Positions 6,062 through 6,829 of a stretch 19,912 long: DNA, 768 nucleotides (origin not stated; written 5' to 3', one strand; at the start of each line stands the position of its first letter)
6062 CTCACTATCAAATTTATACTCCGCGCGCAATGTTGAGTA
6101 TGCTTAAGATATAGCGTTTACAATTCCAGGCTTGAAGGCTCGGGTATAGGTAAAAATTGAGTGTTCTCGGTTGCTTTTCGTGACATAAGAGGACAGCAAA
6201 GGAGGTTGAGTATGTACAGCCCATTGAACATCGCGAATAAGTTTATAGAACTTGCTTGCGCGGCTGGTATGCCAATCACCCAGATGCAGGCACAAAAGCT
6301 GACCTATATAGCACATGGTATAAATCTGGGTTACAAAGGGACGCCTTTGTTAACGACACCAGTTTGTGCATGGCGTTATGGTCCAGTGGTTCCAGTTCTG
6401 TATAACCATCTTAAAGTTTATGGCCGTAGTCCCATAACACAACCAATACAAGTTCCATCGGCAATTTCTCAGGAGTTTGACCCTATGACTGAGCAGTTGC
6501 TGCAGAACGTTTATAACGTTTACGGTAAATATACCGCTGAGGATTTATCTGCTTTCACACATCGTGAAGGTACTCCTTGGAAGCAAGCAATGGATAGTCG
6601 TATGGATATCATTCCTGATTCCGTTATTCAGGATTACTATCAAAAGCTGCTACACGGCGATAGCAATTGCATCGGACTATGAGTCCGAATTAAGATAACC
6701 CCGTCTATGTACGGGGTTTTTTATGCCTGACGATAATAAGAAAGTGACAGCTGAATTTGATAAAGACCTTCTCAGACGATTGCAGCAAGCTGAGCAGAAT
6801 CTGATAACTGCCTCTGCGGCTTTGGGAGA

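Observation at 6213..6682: Panacea-domain (DUF4065-like) protein with no obvious canonical toxin partner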

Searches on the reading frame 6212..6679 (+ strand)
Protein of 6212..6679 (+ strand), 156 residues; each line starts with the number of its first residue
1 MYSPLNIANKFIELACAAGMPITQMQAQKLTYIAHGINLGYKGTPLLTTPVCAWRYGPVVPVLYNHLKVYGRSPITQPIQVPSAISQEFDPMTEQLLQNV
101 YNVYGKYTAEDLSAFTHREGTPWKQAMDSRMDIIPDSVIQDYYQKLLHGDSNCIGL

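Call 6: search_protein_families(library=pfam, proteins=[window:6212-6679:+], max_evalue=0.1)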
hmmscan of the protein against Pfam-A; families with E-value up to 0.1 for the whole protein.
window:6212-6679:+ (156 aa): 1 family
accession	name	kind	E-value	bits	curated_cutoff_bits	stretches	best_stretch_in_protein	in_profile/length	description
PF13274.11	SocA_Panacea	-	5.2e-18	66.5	25.7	1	28-124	2-113/113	Antitoxin SocA-like, Panacea domain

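Call 7: search_protein_families(library=padloc, proteins=[window:6212-6679:+], max_evalue=1)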
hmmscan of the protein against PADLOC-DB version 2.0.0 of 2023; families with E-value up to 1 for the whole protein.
window:6212-6679:+ (156 aa): 0 families

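Call 8: search_protein_families(library=phrogs, proteins=[window:6212-6679:+], max_evalue=0.1)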
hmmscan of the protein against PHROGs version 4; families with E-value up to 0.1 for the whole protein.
window:6212-6679:+ (156 aa): 2 families
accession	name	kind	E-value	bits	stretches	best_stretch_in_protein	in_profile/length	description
phrog_1281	-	unknown function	1e-47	163.4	1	1-148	7-155/195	-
phrog_10390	-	unknown function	3.5e-27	96.7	1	19-146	162-294/299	-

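Call 12: search_dna_similar(query=window:6212-6679:+, collection=phages, mode=protein, max_rows=30)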
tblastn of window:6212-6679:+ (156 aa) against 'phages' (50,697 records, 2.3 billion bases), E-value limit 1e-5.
Records with a match: 162; places in all: 167; records where one place covers at least 80% of the query: 111.
Best place of each record, by identity: <60% 162.
By first word of the organism name: Paenibacillus 26; Streptococcus 22; Bacteriophage 21; Pseudomonas 20; Stx2a-converting 19; Escherichia 8; Burkholderia 6; Bordetella 5; Listeria 4; Cylindrospermopsis 2; and 20 more.
By host as written in the record: - 30; Pseudomonas aeruginosa 18; Paenibacillus larvae 18; Helicobacter cinaedi 12; Paenibacillus larvae ATCC 9545 7; Bordetella avium 5; Listeria monocytogenes 4; Rhodobacter sp. E32 2; and 55 more.
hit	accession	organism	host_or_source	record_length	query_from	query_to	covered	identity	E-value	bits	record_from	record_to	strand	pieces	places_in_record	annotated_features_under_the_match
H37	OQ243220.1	Escherichia phage phiSTEC1575-Stx2k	Escherichia coli STEC1575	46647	1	156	100%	45.9%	3e-36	137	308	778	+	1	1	DUF4065 domain-containing protein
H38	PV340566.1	Escherichia phage PhiR47_1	Escherichia coli ECOR13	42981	1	156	100%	45.2%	3e-35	134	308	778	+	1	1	PanA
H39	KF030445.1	Escherichia phage 1720a-02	Escherichia coli strain O174:H21 ...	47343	1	156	100%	45.2%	3e-35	134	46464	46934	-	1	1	none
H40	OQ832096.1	Halomonas phage vB_HmeY_H4907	Halomonas meridiana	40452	1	149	96%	38.1%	5e-26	107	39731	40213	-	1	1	protein of unknown function DUF4065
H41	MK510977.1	Pseudomonas phage vB_Pae_CF183a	Pseudomonas aeruginosa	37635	1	149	96%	38.1%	1e-24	103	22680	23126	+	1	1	hypothetical protein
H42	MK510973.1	Pseudomonas phage vB_Pae_CF127a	Pseudomonas aeruginosa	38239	1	149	96%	38.1%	1e-24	103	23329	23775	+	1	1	hypothetical protein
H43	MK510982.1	Pseudomonas phage vB_Pae_BR161c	Pseudomonas aeruginosa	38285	1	149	96%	38.1%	1e-24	103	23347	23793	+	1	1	hypothetical protein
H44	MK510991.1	Pseudomonas phage vB_Pae_BR141a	Pseudomonas aeruginosa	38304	1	149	96%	38.1%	1e-24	103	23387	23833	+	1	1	hypothetical protein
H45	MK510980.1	Pseudomonas phage vB_Pae_BR123a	Pseudomonas aeruginosa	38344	1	149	96%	38.1%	1e-24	103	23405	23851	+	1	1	hypothetical protein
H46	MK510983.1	Pseudomonas phage vB_Pae_BR178a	Pseudomonas aeruginosa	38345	1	149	96%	38.1%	1e-24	103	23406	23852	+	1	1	hypothetical protein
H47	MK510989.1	Pseudomonas phage vB_Pae_BR322a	Pseudomonas aeruginosa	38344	1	149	96%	38.1%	1e-24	103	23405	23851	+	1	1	hypothetical protein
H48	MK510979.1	Pseudomonas phage vB_Pae_BR52a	Pseudomonas aeruginosa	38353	1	149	96%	38.1%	1e-24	103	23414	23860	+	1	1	hypothetical protein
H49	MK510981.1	Pseudomonas phage vB_Pae_BR143a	Pseudomonas aeruginosa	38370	1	149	96%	38.1%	1e-24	103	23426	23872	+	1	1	hypothetical protein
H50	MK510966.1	Pseudomonas phage vB_Pae_CF53a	Pseudomonas aeruginosa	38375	1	149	96%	38.1%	1e-24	103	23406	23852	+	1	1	hypothetical protein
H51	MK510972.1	Pseudomonas phage vB_Pae_CF121c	Pseudomonas aeruginosa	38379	1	149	96%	38.1%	1e-24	103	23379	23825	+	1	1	hypothetical protein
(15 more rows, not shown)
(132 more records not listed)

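Call 23: get_annotated_region(hit=H38, flank=2500)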
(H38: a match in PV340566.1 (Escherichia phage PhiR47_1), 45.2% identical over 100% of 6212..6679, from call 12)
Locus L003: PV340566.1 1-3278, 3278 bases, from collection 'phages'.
description: Escherichia phage PhiR47_1, complete genome.
organism: Escherichia phage PhiR47_1 (NCBI taxid 3416488)
taxonomy: Viruses
host: Escherichia coli ECOR13; source: -; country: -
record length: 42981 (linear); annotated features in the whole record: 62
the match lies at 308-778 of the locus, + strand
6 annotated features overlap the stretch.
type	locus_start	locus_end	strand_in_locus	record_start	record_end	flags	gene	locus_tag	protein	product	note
CDS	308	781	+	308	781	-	-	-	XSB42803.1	PanA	PanA antitoxin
CDS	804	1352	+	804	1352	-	-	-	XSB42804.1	PanT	PanT toxin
CDS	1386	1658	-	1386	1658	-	-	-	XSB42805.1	hypothetical protein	FIG00640518: hypothetical protein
CDS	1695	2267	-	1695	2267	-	-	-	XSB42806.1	exodeoxyribonuclease VIII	Exodeoxyribonuclease VIII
CDS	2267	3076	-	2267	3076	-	-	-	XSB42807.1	Ea22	ea22 protein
CDS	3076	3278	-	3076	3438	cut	-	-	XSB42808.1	hypothetical protein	EaE protein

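Call 24: get_annotated_region(hit=H37, flank=2500)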
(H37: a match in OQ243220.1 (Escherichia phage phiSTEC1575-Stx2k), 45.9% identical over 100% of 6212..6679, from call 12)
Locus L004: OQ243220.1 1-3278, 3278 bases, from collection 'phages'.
description: Escherichia phage phiSTEC1575-Stx2k, complete genome.
organism: Escherichia phage phiSTEC1575-Stx2k (NCBI taxid 3025308)
taxonomy: Viruses; Duplodnaviria; Heunggongvirae; Uroviricota; Caudoviricetes; Glaedevirus
host: Escherichia coli STEC1575; source: -; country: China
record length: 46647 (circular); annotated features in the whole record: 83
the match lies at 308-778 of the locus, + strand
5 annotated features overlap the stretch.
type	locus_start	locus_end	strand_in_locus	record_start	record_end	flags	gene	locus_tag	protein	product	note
CDS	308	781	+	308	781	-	-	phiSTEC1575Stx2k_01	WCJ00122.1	DUF4065 domain-containing protein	+strand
CDS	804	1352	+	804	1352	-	-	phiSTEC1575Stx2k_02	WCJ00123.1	hypothetical protein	+strand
CDS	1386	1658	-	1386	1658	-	-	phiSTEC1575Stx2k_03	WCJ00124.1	hypothetical protein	-strand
CDS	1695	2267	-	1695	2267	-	-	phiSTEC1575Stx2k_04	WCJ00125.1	3'-5' exonuclease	-strand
CDS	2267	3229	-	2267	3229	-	-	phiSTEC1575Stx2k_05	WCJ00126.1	DUF551 domain-containing protein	-strand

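Call 29: search_protein_families(library=pfam, proteins=[L003:804-1349:+], max_evalue=1)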
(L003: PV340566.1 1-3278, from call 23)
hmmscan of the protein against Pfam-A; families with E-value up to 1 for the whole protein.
L003:804-1349:+ (182 aa): 5 families
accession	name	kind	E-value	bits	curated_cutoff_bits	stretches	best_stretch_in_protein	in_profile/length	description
PF20990.2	DUF2207_C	-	0.0092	16.1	33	1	46-172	65-189/247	Predicted membrane protein (DUF2207) C-terminal domain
PF02949.25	7tm_6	-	0.043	13.3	25.8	1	74-148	26-102/313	7tm Odorant receptor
PF11188.13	DUF2975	-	0.11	12.9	27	1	121-173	69-117/130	Protein of unknown function (DUF2975)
PF04102.17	SlyX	-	0.13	13.3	30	1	76-107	29-60/67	SlyX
PF09548.15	Spore_III_AB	-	0.18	12.2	32.5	1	31-98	80-147/170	Stage III sporulation protein AB (spore_III_AB)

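Call 30: search_protein_families(library=ncbifam, proteins=[L003:804-1349:+, window:6212-6679:+], max_evalue=1)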
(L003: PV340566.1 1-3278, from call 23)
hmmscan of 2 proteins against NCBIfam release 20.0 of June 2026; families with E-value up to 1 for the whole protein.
L003:804-1349:+ (182 aa): 2 families
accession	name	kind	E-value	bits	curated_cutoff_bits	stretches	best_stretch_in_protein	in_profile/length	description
NF046083.1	exosort_XrtY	exception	0.061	13.2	160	1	121-177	86-142/168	exosortase Y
NF003316.0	PRK04325.1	equivalog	0.16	12.2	80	1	76-103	35-62/74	hypothetical protein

window:6212-6679:+ (156 aa): 1 family
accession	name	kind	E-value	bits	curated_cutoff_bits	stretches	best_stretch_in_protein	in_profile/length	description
NF047745.1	SocA_antitoxin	equivalog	3.1e-28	98.6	190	1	2-144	1-156/176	type VI toxin-antitoxin system SocA family antitoxin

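Call 35: search_solved_structures(query=window:6212-6679:+, max_evalue=1, show_alignments=1)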
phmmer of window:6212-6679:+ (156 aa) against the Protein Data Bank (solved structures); distinct sequences matched with E-value up to 1: 0.

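Call 59: find_homologous_proteins(query=window:6212-6679:+, max_evalue=0.001)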
Query window:6212-6679:+ (156 aa): 35 proteins with E <= 0.001 among 42 candidates.
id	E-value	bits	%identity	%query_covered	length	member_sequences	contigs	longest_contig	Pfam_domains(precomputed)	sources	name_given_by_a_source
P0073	1.7e-101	355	99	100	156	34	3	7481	PF13274.12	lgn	-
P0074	7.8e-85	300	83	100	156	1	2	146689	PF13274.12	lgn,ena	-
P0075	8.5e-81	287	79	100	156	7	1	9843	PF13274.12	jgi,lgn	jgi:Uncharacterized phage-associated protein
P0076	5.7e-77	275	77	100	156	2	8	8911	PF13274.12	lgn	-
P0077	1.6e-59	218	61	100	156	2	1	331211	PF13274.12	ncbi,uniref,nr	ncbi:Panacea domain-containing protein [Pectobacterium odoriferum]|uniref:Panacea domain-containing 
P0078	3.8e-58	214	62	100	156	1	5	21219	PF13274.12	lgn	-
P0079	1.5e-56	209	61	100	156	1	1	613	PF13274.12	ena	-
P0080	8.1e-56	206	61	100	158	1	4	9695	PF13274.12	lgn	-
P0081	1.0e-54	203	58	100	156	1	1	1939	PF13274.12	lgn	-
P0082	1.8e-54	202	59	100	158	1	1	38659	PF13274.12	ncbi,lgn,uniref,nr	ncbi:Panacea domain-containing protein [Serratia ficaria]|uniref:Panacea domain-containing protein n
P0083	2.7e-54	201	59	100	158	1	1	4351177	PF13274.12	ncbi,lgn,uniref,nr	ncbi:Panacea domain-containing protein [Cronobacter muytjensii]|uniref:Panacea domain-containing pro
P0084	3.7e-54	201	58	100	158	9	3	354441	PF13274.12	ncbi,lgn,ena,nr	ncbi:type II toxin-antitoxin system antitoxin SocA domain-containing protein [Citrobacter portucalen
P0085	8.7e-54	200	61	100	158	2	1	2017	PF13274.12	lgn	-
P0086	1.4e-53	199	58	100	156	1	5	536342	PF13274.12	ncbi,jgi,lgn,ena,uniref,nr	ncbi:Panacea domain-containing protein [Duffyella gerundensis]|uniref:Panacea domain-containing prot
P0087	4.7e-53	197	60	100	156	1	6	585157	PF13274.12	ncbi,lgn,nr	ncbi:TPA: Panacea domain-containing protein [Yersinia enterocolitica]|nr:DUF4065 domain-containing p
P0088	8.3e-53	196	58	100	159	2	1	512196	PF13274.12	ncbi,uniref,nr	ncbi:Panacea domain-containing protein [Pectobacterium brasiliense]|uniref:Panacea domain-containing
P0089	1.3e-52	196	57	100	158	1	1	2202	PF13274.12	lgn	-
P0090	4.0e-52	194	58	100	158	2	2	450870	PF13274.12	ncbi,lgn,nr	ncbi:TPA: SocA family protein [Yersinia enterocolitica]|nr:SocA family protein [Yersinia enterocolit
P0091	9.3e-51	190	57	100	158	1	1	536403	PF13274.12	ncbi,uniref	ncbi:type II toxin-antitoxin system antitoxin SocA domain-containing protein [Erwinia sp. Eh17-17]|u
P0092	3.9e-49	184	57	100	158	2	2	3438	PF13274.12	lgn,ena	-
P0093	1.1e-48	183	54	100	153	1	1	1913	PF13274.12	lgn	-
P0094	1.2e-46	176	57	100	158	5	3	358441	PF13274.12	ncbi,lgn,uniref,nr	ncbi:Panacea domain-containing protein [Pantoea sp. UBA6567]|uniref:Panacea domain-containing protei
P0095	8.0e-46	174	53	100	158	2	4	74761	PF13274.12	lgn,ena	-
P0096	1.2e-45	173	53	100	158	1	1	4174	PF13274.12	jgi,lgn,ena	-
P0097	3.4e-40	155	49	100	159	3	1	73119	PF13274.12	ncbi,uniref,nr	ncbi:Panacea domain-containing protein [Pectobacterium carotovorum]|uniref:Panacea domain-containing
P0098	9.0e-38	148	49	100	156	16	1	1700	PF13274.12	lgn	-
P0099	4.5e-30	123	44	94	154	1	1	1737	PF13274.12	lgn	-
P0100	4.2e-28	116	42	94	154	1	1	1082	PF13274.12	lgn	-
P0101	7.0e-28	115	46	80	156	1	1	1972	PF13274.12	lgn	-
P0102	8.8e-27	112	44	94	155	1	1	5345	PF13274.12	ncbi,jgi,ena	ncbi:MAG TPA: type II toxin-antitoxin system antitoxin SocA domain-containing protein [Sphingomicrob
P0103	1.9e-26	111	43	94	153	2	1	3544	PF13274.12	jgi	-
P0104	4.8e-22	96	35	95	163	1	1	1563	PF13274.12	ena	-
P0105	2.2e-20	91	38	89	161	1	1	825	PF13274.12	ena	-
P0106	3.9e-20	90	34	98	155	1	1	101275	PF13274.12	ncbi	-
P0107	1.9e-16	78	34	90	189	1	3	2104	PF13274.12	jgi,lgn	-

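Call 63: search_solved_structures(query=A3, max_evalue=1)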
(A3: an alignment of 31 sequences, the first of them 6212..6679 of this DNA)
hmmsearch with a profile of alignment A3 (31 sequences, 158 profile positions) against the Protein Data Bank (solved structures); distinct sequences matched with E-value up to 1: 1.
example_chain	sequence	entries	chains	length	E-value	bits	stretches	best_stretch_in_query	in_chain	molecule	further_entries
5ykh_A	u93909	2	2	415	0.0083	19.2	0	42-110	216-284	Pumilio homolog 1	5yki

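Call 67: predict_structure(alignment_id=A3)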
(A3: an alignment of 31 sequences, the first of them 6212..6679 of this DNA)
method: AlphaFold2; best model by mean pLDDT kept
length: 156 residues; sequences in the alignment: 31
mean_pLDDT: 93.7   pTM: 0.90
mean pLDDT of the five models: 93.7, 93.4, 93.4, 93.3, 92.8
residues with pLDDT >= 90: 134; 70-90: 16; 50-70: 6; < 50: 0
segments of 3 or more residues with pLDDT < 50: none
pLDDT, mean of each block of 10 residues (from residue 1): 96 98 97 98 96 95 96 95 89 97 95 89 96 98 90 61
secondary structure, 60 per line:
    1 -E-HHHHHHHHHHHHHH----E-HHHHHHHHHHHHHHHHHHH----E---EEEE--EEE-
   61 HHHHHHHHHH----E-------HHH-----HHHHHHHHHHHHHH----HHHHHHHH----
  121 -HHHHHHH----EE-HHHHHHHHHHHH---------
elements in order: H4-17 H24-42 E51-54 E57-59 H61-70 H91-104 H109-116 H122-128 H136-147

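Call 70: fold_search(model_id=the predicted structure, library=pdb)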
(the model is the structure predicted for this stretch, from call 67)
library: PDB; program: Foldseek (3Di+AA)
matches with E <= 10: 18; with E <= 0.001: 0
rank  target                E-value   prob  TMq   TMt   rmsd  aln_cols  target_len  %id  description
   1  7ohs_n                5.7e-01  0.04  0.15  0.09  12.7       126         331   16  Nog1-TAP associated immature ribosomal particle population F from S. cerevisiae (released 2021-11-03)
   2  7yk3_B                9.7e-01  0.28  0.43  0.37   9.5       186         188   18  Crystal structure of DarTG toxin-antitoxin complex from Mycobacterium tuberculosis (released 2023-05-31)
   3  6gcn_A                3.9e+00  0.03  0.23  0.11  15.9       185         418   11  Truncated FtsH from A. aeolicus in R32 (released 2018-08-22)
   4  3s5o                  3.9e+00  0.02  0.15  0.10  13.4        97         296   22  Crystal Structure of Human 4-hydroxy-2-oxoglutarate Aldolase Bound to Pyruvate (released 2011-10-26)
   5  6ae8_A                5.2e+00  0.01  0.19  0.17  14.6       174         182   16  Structure insight into histone chaperone Chz1-mediated H2A.Z recognition and replacement (released 2019-04-17)
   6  2qqy                  5.5e+00  0.01  0.15  0.14  14.3       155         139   13  Crystal structure of ferritin like, diiron-carboxylate proteins from Bacillus anthracis str. Ames (released 2007-08-14)
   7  8xku_A                5.8e+00  0.06  0.20  0.06   6.9        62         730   18  Cryo-EM structure of the Ycf2-FtsHi motor complex from Arabidopsis in ATP-bound state (released 2024-09-11)
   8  6em3_n                5.8e+00  0.01  0.18  0.11  13.2       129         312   14  State A architectural model (Nsa1-TAP Flag-Ytm1) - Visualizing the assembly pathway of nucleolar pre-60S ribosomes (released 2017-12-27)
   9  3whk_E                6.2e+00  0.04  0.20  0.14   7.7        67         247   12  Crystal structure of PAN-Rpt5C chimera (released 2014-03-26)
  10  7ari_C                7.3e+00  0.01  0.13  0.08  17.0       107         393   11  LolCDE apo structure (released 2021-04-07)
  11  8sg5_C                7.8e+00  0.01  0.18  0.08  18.3       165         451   13  Cytochrome P450 (CYP) 3A5 crystallized with clotrimazole (released 2023-10-11)
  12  1r9o                  7.8e+00  0.01  0.18  0.08  16.2       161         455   14  Crystal Structure of P4502C9 with Flurbiprofen bound (released 2004-06-15)
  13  9ms2_B                8.2e+00  0.01  0.17  0.08  17.6       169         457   12  Crystal structure of human CYP3A5 in complex with SJYHJ-111 (released 2025-04-16)
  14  6fvu_I                8.7e+00  0.02  0.19  0.09  13.4       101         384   10  26S proteasome, s2 state (released 2018-08-22)
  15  8sg5_A                8.7e+00  0.01  0.17  0.08  17.1       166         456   11  Cytochrome P450 (CYP) 3A5 crystallized with clotrimazole (released 2023-10-11)
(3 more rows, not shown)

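Call 73: fold_search(model_id=the predicted structure, library=viral)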
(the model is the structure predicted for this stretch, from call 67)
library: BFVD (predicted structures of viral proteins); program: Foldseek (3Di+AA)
matches with E <= 10: 34; with E <= 0.001: 4
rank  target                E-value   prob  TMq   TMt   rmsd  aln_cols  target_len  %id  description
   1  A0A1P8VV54            3.9e-06  1.00  0.69  0.73   3.1       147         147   16  (no name in the UniProt tables at hand)
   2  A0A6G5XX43            2.7e-05  1.00  0.65  0.69   5.4       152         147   14  (no name in the UniProt tables at hand)
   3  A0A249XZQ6            7.1e-05  1.00  0.67  0.69   3.9       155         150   14  (no name in the UniProt tables at hand)
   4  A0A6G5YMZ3            6.1e-04  1.00  0.64  0.64   4.8       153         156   18  (no name in the UniProt tables at hand)
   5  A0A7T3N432            4.1e-03  1.00  0.60  0.60  10.0       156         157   10  Uncharacterized protein [Campylobacter phage F348]
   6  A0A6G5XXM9            5.5e-03  1.00  0.53  0.46   9.8       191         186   16  (no name in the UniProt tables at hand)
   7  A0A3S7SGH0            1.9e-02  1.00  0.63  0.60   5.4       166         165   11  (no name in the UniProt tables at hand)
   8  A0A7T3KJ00            3.1e-02  1.00  0.55  0.76   2.9       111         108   14  Uncharacterized protein [Campylobacter phage F374]
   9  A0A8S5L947            5.6e-02  0.96  0.42  0.50   8.2       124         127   14  Antitoxin SocA-like Panacea domain-containing protein [Siphoviridae sp. ct4T77]
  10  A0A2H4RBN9            2.7e-01  0.57  0.43  0.47   8.7       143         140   12  Uncharacterized protein [Sulfolobus ellipsoid virus 1]
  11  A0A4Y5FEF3            4.2e-01  0.72  0.53  0.44   5.6       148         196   11  Uncharacterized protein [Lactobacillus phage 521B]
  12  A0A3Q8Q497            1.3e+00  0.30  0.41  0.47   6.0       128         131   13  Uncharacterized protein [Sulfolobus polyhedral virus 2]
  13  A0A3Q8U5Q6            3.4e+00  0.01  0.17  0.10  16.6       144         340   11  (no name in the UniProt tables at hand)
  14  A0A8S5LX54            3.6e+00  0.03  0.14  0.12  12.7        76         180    9  Uncharacterized protein [Myoviridae sp. ctZgq1]
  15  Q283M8                4.8e+00  0.01  0.15  0.10  15.6       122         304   16  Polyprotein (Fragment) [Newbury 1 virus]
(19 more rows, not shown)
